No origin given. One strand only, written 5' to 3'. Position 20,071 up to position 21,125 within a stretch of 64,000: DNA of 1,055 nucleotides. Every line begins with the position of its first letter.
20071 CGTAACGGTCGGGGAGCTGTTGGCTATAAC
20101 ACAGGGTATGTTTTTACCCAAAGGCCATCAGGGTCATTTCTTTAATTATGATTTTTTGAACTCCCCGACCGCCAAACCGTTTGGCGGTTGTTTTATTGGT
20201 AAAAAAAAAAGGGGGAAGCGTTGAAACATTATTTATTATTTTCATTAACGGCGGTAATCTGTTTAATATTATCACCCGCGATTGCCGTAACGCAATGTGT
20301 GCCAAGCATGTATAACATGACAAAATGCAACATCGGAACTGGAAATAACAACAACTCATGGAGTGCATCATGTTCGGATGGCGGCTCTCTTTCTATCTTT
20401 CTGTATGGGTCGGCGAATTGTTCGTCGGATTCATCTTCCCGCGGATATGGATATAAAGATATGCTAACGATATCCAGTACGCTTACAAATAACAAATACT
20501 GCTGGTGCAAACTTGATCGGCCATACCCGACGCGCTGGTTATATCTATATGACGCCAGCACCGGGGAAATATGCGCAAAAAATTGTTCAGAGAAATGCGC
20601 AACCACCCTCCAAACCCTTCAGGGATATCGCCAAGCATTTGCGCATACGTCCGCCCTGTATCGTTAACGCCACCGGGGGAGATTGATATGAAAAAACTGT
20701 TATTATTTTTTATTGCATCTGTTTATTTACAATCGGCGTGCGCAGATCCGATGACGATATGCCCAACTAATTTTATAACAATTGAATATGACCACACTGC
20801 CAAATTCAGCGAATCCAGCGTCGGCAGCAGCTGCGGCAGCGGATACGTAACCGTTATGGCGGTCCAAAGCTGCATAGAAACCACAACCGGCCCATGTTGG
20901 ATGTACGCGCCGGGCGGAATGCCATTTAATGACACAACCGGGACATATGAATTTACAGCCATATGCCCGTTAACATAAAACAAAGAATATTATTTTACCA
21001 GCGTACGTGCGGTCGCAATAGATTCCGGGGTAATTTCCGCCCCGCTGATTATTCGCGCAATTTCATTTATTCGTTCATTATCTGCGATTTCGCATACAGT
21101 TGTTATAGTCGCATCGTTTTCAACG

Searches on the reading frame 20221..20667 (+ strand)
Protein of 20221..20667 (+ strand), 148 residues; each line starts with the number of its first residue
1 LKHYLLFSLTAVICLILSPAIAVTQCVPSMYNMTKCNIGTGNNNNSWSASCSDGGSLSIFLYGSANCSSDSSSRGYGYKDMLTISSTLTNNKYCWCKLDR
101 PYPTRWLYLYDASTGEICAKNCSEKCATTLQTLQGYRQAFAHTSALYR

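Call 15: search_protein_families(library=pfam, proteins=[window:20221-20664:+], max_evalue=1)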
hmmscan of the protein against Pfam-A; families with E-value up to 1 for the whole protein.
window:20221-20664:+ (148 aa): 0 families

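Call 16: search_protein_families(library=ncbifam, proteins=[window:20221-20664:+], max_evalue=1)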
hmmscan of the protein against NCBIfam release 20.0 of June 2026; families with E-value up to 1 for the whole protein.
window:20221-20664:+ (148 aa): 0 families

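Call 17: find_encoding_contigs(protein=window:20221-20667:+, flank=3000, max_places=10)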
Protein window:20221-20667:+ (148 aa): 7 contigs read that carry it; 4 places shown.
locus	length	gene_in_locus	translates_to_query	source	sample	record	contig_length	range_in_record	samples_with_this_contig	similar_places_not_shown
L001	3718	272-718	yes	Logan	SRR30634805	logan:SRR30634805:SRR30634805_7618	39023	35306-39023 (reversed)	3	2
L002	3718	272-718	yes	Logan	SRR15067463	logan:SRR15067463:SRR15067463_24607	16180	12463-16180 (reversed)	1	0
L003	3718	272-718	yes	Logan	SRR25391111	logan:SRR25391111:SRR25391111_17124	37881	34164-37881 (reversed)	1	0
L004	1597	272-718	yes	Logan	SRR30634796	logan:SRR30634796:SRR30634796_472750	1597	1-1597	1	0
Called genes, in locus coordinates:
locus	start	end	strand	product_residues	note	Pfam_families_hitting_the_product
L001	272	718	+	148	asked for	-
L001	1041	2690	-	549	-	PF02463:SMC_N, PF13476:AAA_23, PF13304:AAA_21 (faint)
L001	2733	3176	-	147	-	-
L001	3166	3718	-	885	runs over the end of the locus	PF00580:UvrD-helicase, PF13245:AAA_19, PF13361:UvrD_C, PF13538:UvrD_C_2 (faint)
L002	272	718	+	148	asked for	-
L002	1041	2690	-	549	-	PF02463:SMC_N, PF13476:AAA_23, PF13304:AAA_21 (faint)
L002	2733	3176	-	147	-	-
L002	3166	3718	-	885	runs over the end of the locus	PF00580:UvrD-helicase, PF13245:AAA_19, PF13361:UvrD_C, PF13538:UvrD_C_2 (faint)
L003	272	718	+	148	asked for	-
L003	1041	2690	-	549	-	PF02463:SMC_N, PF13476:AAA_23, PF13304:AAA_21 (faint)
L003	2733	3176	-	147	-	-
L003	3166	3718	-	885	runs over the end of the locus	PF00580:UvrD-helicase, PF13245:AAA_19, PF13361:UvrD_C, PF13538:UvrD_C_2 (faint)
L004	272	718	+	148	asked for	-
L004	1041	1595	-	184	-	?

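Call 59: search_protein_families(library=pfam, alignment_id=A5, max_evalue=0.001)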
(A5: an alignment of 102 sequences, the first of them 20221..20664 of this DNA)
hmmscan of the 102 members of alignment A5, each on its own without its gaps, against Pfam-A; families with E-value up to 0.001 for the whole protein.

A. member 1, window:20221-20664:+ (148 aa): 0 families

B. families by the number of members that match (of 102 scanned): 48 families (the first 25 are shown)
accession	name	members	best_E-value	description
PF07699.19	Ephrin_rec_like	4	1.2e-05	Tyrosine-protein kinase ephrin type A/B receptor-like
PF00535.33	Glycos_transf_2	2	3.7e-41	Glycosyl transferase family 2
PF03797.25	Autotransporter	2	5.5e-33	Autotransporter beta-domain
PF02415.23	Chlam_PMP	2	7.1e-28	Chlamydia polymorphic membrane protein (Chlamydia_PMP) repeat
PF10111.15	Glyco_tranf_2_2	2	2.8e-16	Glycosyltransferase like family 2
PF01381.28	HTH_3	2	5.9e-13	Helix-turn-helix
PF13641.12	Glyco_tranf_2_3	2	1e-09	Glycosyltransferase like family 2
PF13560.12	HTH_31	2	1.4e-08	Helix-turn-helix domain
PF09479.16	Flg_new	2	2.4e-06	Listeria-Bacteroides repeat domain (List_Bact_rpt)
PF12844.13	HTH_19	2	5.7e-05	Helix-turn-helix domain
PF13651.11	EcoRI_methylase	1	1.9e-117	Adenine-specific methyltransferase EcoRI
PF11380.13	Stealth_CR2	1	3.9e-43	Stealth protein CR2, conserved region 2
PF13306.12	LRR_5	1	7.6e-37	BspA type Leucine rich repeat region (6 copies)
PF00580.27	UvrD-helicase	1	6.8e-29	UvrD/REP helicase N-terminal domain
PF13091.12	PLDc_2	1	3.2e-28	PLD-like domain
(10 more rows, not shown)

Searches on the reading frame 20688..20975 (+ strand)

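Call 15: search_protein_families(library=pfam, proteins=[window:20688-20975:+], max_evalue=1)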
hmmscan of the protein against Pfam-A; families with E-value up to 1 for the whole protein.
window:20688-20975:+ (96 aa): 0 families

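Call 16: search_protein_families(library=ncbifam, proteins=[window:20688-20975:+], max_evalue=1)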
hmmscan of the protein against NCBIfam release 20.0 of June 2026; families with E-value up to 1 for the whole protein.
window:20688-20975:+ (96 aa): 1 family
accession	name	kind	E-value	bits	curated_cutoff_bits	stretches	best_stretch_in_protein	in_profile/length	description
NF047408.1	SA0632_fam_LP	equivalog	0.23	11.1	70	1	1-19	1-19/68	SA0632 family lipoprotein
